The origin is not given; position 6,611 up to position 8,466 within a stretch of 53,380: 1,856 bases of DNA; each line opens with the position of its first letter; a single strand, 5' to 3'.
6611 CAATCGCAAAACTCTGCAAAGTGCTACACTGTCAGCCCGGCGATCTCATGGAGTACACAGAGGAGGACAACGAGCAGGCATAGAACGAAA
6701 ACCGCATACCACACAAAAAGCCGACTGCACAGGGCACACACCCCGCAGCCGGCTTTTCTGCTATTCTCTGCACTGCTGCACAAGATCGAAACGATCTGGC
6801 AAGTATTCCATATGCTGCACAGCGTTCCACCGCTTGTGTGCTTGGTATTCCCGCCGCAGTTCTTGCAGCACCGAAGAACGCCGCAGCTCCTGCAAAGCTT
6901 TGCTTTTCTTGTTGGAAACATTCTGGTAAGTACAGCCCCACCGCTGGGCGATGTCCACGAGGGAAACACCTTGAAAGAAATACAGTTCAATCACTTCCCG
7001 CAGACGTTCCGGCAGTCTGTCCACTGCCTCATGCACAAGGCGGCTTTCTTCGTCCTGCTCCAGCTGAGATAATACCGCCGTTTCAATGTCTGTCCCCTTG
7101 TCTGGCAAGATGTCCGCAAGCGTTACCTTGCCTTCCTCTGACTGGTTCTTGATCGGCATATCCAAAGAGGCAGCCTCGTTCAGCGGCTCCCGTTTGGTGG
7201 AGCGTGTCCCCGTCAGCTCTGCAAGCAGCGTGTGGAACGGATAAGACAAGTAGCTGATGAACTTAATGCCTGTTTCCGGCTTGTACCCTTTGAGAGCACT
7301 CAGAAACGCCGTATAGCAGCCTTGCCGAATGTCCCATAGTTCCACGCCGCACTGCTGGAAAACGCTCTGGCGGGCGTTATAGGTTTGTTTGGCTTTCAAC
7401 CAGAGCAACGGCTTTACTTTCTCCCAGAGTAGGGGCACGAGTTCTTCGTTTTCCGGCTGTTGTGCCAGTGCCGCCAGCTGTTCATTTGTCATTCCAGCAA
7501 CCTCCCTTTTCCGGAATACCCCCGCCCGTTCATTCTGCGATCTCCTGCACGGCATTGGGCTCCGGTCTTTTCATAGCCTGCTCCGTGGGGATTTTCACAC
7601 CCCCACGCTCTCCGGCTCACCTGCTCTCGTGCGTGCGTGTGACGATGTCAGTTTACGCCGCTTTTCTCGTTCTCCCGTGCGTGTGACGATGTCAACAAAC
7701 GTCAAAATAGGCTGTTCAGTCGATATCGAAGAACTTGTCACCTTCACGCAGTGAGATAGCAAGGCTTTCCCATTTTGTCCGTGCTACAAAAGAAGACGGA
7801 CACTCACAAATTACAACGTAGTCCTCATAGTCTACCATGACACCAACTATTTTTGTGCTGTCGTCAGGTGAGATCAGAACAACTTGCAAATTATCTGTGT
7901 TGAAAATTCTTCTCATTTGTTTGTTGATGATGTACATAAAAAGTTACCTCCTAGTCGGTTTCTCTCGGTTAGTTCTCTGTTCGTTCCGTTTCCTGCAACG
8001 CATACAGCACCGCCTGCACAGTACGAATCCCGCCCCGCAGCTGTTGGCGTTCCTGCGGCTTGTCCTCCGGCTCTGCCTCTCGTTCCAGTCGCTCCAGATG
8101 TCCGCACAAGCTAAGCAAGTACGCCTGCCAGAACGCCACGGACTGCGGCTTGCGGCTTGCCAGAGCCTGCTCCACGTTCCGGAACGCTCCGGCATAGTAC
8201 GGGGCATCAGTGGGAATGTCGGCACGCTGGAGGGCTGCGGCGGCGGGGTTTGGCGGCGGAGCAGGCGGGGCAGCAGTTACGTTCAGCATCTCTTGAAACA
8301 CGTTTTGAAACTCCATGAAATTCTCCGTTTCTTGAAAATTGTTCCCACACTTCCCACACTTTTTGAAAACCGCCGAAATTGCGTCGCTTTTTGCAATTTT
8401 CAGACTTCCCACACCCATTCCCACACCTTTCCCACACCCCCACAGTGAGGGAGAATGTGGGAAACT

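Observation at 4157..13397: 9.2-kb phage-satellite-like (PICI-type) element sitting next to a potential helper prophage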

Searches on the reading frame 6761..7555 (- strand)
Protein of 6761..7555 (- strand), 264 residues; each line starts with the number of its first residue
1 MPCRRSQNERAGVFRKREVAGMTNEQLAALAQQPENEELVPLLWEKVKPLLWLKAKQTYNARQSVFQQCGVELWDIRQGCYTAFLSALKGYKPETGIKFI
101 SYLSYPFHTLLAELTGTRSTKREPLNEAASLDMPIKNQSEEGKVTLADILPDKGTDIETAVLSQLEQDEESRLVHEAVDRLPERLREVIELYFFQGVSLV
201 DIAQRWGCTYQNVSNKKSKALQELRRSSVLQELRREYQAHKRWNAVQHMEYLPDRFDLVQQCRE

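Call 6: search_protein_families(library=pfam, proteins=[window:6761-7555:-], max_evalue=0.01)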
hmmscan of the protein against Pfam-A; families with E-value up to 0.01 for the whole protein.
window:6761-7555:- (264 aa): 2 families
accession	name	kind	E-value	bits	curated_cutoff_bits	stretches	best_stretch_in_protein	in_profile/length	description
PF08281.18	Sigma70_r4_2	-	3.1e-11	43.2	25.7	1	172-224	2-54/54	Sigma-70, region 4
PF04545.22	Sigma70_r4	-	5.6e-11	42.2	24.1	1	177-225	1-49/50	Sigma-70, region 4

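Call 14: search_protein_families(library=phrogs, proteins=[window:6761-7555:-], max_evalue=0.01)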
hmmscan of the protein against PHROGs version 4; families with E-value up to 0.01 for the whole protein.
window:6761-7555:- (264 aa): 7 families
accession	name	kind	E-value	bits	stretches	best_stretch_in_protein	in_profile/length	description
phrog_351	-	transcription regulation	2.4e-20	73.7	1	17-237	483-735/928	RNA polymerase sigma factor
phrog_1740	-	transcription regulation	8.8e-11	42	1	153-226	144-214/567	RNA polymerase sigma factor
phrog_36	-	transcription regulation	2.3e-07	31.7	1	174-226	133-185/220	transcriptional regulator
phrog_11138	-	unknown function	4.8e-06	27.9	1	163-225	74-136/142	-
phrog_13787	-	unknown function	8.3e-06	27.1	1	139-226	84-166/172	-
phrog_248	-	transcription regulation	0.00053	21.1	1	154-224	63-133/161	transcriptional activator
phrog_79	-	transcription regulation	0.00097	19.9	1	167-222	72-131/156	anti-termination protein Q-like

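Call 31: search_protein_families(library=ncbifam, proteins=[window:6761-7492:-], max_evalue=0.01)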
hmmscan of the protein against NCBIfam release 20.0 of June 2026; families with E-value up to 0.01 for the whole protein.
window:6761-7492:- (243 aa): 61 families (the best 25 are shown)
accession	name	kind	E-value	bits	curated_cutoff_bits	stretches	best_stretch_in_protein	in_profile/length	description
TIGR02937.1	sigma70-ECF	superfamily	1.6e-19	70.1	42.9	1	24-205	8-163/165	sigma-70 family RNA polymerase sigma factor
TIGR02985.1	Sig70_bacteroi1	subfamily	2.9e-12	47.1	126.4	1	130-205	86-160/162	RNA polymerase sigma-70 factor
TIGR02980.1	SigBFG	subfamily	1.6e-11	44.4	234.35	1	106-206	134-225/227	SigB/SigF/SigG family RNA polymerase sigma factor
TIGR02479.1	FliA_WhiG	subfamily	1.4e-10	41.3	189.6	1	106-205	127-221/224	FliA/WhiG family RNA polymerase sigma factor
NF009172.0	PRK12519.1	subfamily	2.5e-10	40.2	222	1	137-206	119-188/194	RNA polymerase sigma factor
NF005644.0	PRK07408.1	subfamily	4.8e-10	39.5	261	1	107-205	160-251/258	RNA polymerase sigma factor SigF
TIGR02984.1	Sig-70_plancto1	subfamily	7e-10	38.8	183.75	1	54-205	40-186/189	RNA polymerase sigma-70 factor, Planctomycetaceae-specific subfamily 1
NF004935.0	PRK06288.1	equivalog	1.1e-09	38.4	343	1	109-206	167-261/270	RNA polymerase sigma factor WhiG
NF005514.0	PRK07122.1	subfamily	1.5e-08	34.2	372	1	108-205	173-261/264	RNA polymerase sigma factor SigF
NF005413.0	PRK06986.1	subfamily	6.3e-08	32.7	201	1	133-206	162-235/241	RNA polymerase sigma factor FliA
TIGR02983.1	SigE-fam_strep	subfamily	1.5e-07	31.4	141.55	1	143-207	94-158/162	SigE family RNA polymerase sigma factor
NF058625.1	sigma_PG0214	equivalog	2.2e-07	30.8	130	1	137-206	91-160/170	GFO_1088 family ECF-type sigma factor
NF004572.0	PRK05911.1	equivalog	4.1e-07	29.6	378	1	110-205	158-251/257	RNA polymerase sigma factor sigma-28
TIGR02394.1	rpoS_proteo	equivalog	6.5e-07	29.1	378.7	1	106-215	175-282/285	RNA polymerase sigma factor RpoS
TIGR02392.1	rpoH_proteo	equivalog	7.2e-07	29.1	323.1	1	108-205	168-266/270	RNA polymerase sigma factor RpoH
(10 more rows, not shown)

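Call 32: search_protein_families(library=padloc, proteins=[window:6761-7492:-], max_evalue=0.01)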
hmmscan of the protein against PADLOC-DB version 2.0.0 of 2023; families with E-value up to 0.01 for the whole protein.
window:6761-7492:- (243 aa): 0 families

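Call 107: search_protein_families(library=phrogs, proteins=[window:6761-7492:-], max_evalue=0.001)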
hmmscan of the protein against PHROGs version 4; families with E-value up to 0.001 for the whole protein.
window:6761-7492:- (243 aa): 6 families
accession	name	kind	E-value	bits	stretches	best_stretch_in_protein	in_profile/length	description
phrog_351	-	transcription regulation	6.5e-20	72.3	1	2-216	489-735/928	RNA polymerase sigma factor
phrog_1740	-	transcription regulation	7.6e-11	42.2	1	132-205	144-214/567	RNA polymerase sigma factor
phrog_36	-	transcription regulation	2e-07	31.8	1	152-205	132-185/220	transcriptional regulator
phrog_11138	-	unknown function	4.5e-06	28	1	142-204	74-136/142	-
phrog_13787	-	unknown function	7.1e-06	27.3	1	118-205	84-166/172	-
phrog_248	-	transcription regulation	0.00046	21.3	1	133-203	63-133/161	transcriptional activator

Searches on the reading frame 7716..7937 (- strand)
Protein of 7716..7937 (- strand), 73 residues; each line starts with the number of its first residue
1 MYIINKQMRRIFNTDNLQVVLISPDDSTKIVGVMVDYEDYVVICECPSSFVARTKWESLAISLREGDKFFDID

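Call 14: search_protein_families(library=phrogs, proteins=[window:7716-7937:-], max_evalue=0.01)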
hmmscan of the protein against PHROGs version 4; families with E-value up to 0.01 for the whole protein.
window:7716-7937:- (73 aa): 0 families

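Call 15: search_protein_families(library=pfam, proteins=[window:7716-7937:-], max_evalue=1)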
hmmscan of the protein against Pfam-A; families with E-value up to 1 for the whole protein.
window:7716-7937:- (73 aa): 0 families

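Call 31: search_protein_families(library=ncbifam, proteins=[window:7716-7937:-], max_evalue=0.01)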
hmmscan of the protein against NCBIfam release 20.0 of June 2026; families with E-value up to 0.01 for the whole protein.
window:7716-7937:- (73 aa): 0 families

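Call 32: search_protein_families(library=padloc, proteins=[window:7716-7937:-], max_evalue=0.01)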
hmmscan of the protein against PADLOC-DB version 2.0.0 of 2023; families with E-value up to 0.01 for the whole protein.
window:7716-7937:- (73 aa): 0 families

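Call 107: search_protein_families(library=phrogs, proteins=[window:7716-7937:-], max_evalue=0.001)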
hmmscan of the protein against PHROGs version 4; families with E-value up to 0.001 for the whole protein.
window:7716-7937:- (73 aa): 0 families

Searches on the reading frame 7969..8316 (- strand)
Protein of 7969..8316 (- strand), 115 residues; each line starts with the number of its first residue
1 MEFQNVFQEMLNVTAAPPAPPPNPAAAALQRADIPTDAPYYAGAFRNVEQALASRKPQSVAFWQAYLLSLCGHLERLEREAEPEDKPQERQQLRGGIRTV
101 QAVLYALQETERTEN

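Call 31: search_protein_families(library=ncbifam, proteins=[window:7969-8316:-], max_evalue=0.01)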
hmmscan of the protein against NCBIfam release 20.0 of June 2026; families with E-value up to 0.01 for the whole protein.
window:7969-8316:- (115 aa): 0 families

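Call 32: search_protein_families(library=padloc, proteins=[window:7969-8316:-], max_evalue=0.01)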
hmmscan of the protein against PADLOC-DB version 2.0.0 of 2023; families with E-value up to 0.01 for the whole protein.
window:7969-8316:- (115 aa): 0 families

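Call 64: find_homologous_proteins(query=window:7969-8316:-, max_evalue=0.001)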
Query window:7969-8316:- (115 aa): 136 proteins with E <= 0.001 among 172 candidates; the best 120 are listed.
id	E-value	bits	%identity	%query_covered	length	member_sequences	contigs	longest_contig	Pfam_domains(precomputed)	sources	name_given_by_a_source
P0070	3.3e-65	235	97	99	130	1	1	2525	-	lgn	-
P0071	4.4e-64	231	94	100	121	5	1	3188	-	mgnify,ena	mgnify:FL=1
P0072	2.0e-63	229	95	99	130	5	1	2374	-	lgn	-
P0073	4.4e-63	228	93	100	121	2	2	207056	-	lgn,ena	-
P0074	1.9e-62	226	93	100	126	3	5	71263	-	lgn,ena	-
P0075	2.2e-61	222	91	100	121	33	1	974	-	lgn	-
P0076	1.3e-58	214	96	90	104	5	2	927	-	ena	-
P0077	6.8e-58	211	90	100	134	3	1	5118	-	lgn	-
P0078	3.7e-57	209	88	96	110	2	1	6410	-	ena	-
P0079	6.1e-57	208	81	100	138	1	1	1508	-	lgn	-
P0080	4.0e-56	206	81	99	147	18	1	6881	-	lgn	-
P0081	7.5e-56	205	87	100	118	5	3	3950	-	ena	-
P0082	4.8e-55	202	85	100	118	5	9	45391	-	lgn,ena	-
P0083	5.3e-55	202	95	87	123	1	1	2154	-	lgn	-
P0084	1.7e-54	200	94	87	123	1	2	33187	-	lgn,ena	-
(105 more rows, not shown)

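Call 71: predict_structure(alignment_id=A2)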
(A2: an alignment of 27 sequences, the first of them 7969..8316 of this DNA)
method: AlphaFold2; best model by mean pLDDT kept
length: 115 residues; sequences in the alignment: 27
mean_pLDDT: 75.4   pTM: 0.61
mean pLDDT of the five models: 75.4, 68.4, 67.9, 63.0, 59.1
residues with pLDDT >= 90: 9; 70-90: 79; 50-70: 13; < 50: 14
segments of 3 or more residues with pLDDT < 50: 11-20
pLDDT, mean of each block of 10 residues (from residue 1): 48 45 71 76 83 81 88 87 79 90 84 69
secondary structure, 60 per line:
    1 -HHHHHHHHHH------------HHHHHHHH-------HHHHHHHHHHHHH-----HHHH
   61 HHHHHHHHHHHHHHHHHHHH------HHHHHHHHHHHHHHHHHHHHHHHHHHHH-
elements in order: H2-11 H24-31 H39-51 H57-80 H87-114

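Call 75: fold_search(model_id=the predicted structure, library=pdb)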
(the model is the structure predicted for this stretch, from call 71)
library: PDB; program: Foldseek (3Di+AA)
matches with E <= 10: 69; with E <= 0.001: 0
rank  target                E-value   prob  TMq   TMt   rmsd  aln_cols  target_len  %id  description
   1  6z6e_B                6.8e-01  0.75  0.40  0.44   8.0        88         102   23  Crystal structure of the HK97 bacteriophage small terminase (released 2021-06-09)
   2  6z6e_A                7.6e-01  0.57  0.40  0.44   8.7       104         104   23  Crystal structure of the HK97 bacteriophage small terminase (released 2021-06-09)
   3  6z6e_C                1.0e+00  0.63  0.40  0.45   7.9        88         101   23  Crystal structure of the HK97 bacteriophage small terminase (released 2021-06-09)
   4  8pop_A                1.3e+00  0.35  0.40  0.37  13.9       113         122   24  HK97 small terminase in complex with DNA (released 2023-08-09)
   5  9jm1_C                2.0e+00  0.77  0.44  0.72   2.5        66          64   18  Crystal structure of de novo designed light-responsive oligomer C2-5 (LRO-C2-5) (released 2025-08-27)
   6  8pop_B                2.5e+00  0.41  0.40  0.38   7.6        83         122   23  HK97 small terminase in complex with DNA (released 2023-08-09)
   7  2gsc_E                2.7e+00  0.15  0.32  0.33  10.7       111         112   19  Crystal Structure of the Conserved Hypothetical Cytosolic Protein Xcc0516 from Xanthomonas campestris (released 2006-10-03)
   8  2khm_MODEL_1_A        2.7e+00  0.12  0.27  0.23  13.7       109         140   18  Structure of the C-terminal non-repetitive domain of the spider dragline silk protein ADF-3 (released 2010-04-14)
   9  6sss_D                2.8e+00  0.41  0.53  0.48  11.5       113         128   14  Crystal structure of Human Microsomal Glutathione S-Transferase 2 (released 2021-02-03)
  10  7bqq_MODEL_1_A        2.8e+00  0.08  0.27  0.24  15.2       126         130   17  Solution NMR structure of fold-Z Gogy; de novo designed protein with an asymmetric all-alpha topology (released 2021-04-07)
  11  7vw1_A                3.0e+00  0.14  0.28  0.34   6.7        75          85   16  Structure of a dimeric periplasmic protein bound with cuprous ions (released 2022-01-26)
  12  7tcd                  3.3e+00  0.35  0.49  0.15   6.1       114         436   18  LOV2-DARPIN fusion: D13 (released 2023-07-05)
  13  7qcf_B                3.3e+00  0.16  0.35  0.16  12.2       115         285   16  X-ray crystallographic structure of E. coli K-12 glycyl-tRNA synthetase alpha subunit (glyQ) (released 2022-05-04)
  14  5f3o_A                3.3e+00  0.09  0.32  0.20  13.8       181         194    9  Crystal structure of EhRNaseIII229 from Entamoeba histolytica complexed with Mn2+ (released 2016-12-28)
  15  2pz1                  3.3e+00  0.08  0.27  0.10  16.0       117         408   16  Crystal Structure of Auto-inhibited Asef (released 2007-08-21)
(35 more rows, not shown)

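Call 77: search_solved_structures(query=A2, max_evalue=10, show_alignments=2)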
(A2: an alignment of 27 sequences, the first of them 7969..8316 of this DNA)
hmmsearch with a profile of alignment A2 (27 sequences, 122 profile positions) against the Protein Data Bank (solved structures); distinct sequences matched with E-value up to 10: 2.
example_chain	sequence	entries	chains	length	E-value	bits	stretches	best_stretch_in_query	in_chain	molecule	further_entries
6wq2_a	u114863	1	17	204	0.47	13.9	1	2-54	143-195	Structural protein MCP1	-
1uk5_A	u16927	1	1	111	0.89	13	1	48-111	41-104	BAG-family molecular chaperone regulator-3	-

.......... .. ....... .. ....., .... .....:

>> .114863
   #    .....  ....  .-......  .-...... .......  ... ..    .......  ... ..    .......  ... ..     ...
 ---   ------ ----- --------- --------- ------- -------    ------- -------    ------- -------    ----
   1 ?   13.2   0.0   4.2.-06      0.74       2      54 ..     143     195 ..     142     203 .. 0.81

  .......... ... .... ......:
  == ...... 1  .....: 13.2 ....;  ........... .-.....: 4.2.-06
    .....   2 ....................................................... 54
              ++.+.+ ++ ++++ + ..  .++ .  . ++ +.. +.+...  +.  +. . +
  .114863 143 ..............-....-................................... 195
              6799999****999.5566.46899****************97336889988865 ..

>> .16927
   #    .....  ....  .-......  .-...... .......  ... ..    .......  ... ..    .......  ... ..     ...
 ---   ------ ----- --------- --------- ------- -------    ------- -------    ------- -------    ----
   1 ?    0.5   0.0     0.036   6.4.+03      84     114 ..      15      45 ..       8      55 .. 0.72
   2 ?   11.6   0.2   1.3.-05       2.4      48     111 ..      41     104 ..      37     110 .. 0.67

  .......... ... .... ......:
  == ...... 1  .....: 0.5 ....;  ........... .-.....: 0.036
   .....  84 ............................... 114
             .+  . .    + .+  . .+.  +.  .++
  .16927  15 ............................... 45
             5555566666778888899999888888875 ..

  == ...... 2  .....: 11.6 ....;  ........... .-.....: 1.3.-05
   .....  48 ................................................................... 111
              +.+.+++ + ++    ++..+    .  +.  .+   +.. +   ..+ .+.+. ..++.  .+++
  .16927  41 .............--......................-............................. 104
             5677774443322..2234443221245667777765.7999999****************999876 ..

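Call 83: fold_search(model_id=the predicted structure, library=viral)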
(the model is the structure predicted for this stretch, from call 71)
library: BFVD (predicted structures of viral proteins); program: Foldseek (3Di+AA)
matches with E <= 10: 176; with E <= 0.001: 0
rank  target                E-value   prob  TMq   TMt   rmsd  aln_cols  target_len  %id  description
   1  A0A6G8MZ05            5.1e-01  0.18  0.26  0.23  16.5       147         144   14  Uncharacterized protein [Cedratvirus kamchatka]
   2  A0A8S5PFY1            1.0e+00  0.15  0.26  0.25  21.8       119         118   14  Uncharacterized protein [Siphoviridae sp. ctWKa2]
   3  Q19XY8                1.5e+00  0.12  0.26  0.24  14.3       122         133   16  Uncharacterized protein [Mycobacterium phage Wildcat]
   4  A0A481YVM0            1.5e+00  0.20  0.29  0.32   7.9        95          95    9  Transmembrane protein [Marseillevirus LCMAC201]
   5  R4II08                1.8e+00  0.25  0.37  0.11   9.4       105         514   12  (no name in the UniProt tables at hand)
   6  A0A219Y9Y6            1.9e+00  0.15  0.28  0.28  10.0       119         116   12  (no name in the UniProt tables at hand)
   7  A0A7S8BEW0            2.1e+00  0.14  0.31  0.19  11.2       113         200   18  Transcription elongation factor S-II [Medusavirus stheno T3]
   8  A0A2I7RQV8            2.2e+00  0.12  0.31  0.11  11.2       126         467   12  (no name in the UniProt tables at hand)
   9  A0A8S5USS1            2.3e+00  0.28  0.41  0.27  13.2       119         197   12  Uncharacterized protein [Myoviridae sp. ctijX18]
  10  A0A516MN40            2.6e+00  0.25  0.37  0.44   7.5        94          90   12  (no name in the UniProt tables at hand)
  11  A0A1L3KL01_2          2.6e+00  0.16  0.34  0.06  12.0       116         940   18  RNA-dependent RNA polymerase [Wenzhou qinvirus-like virus 2]
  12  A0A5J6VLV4            2.6e+00  0.12  0.31  0.32   7.8        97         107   12  Uncharacterized protein [Megaviridae environmental sample]
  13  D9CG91                2.6e+00  0.08  0.24  0.22  14.3       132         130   17  (no name in the UniProt tables at hand)
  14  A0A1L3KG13            2.6e+00  0.07  0.24  0.14  15.1       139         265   13  Uncharacterized protein [Changjiang tombus-like virus 13]
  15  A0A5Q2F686            2.7e+00  0.08  0.24  0.14  14.2       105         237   12  Uncharacterized protein [Gordonia phage Sixama]
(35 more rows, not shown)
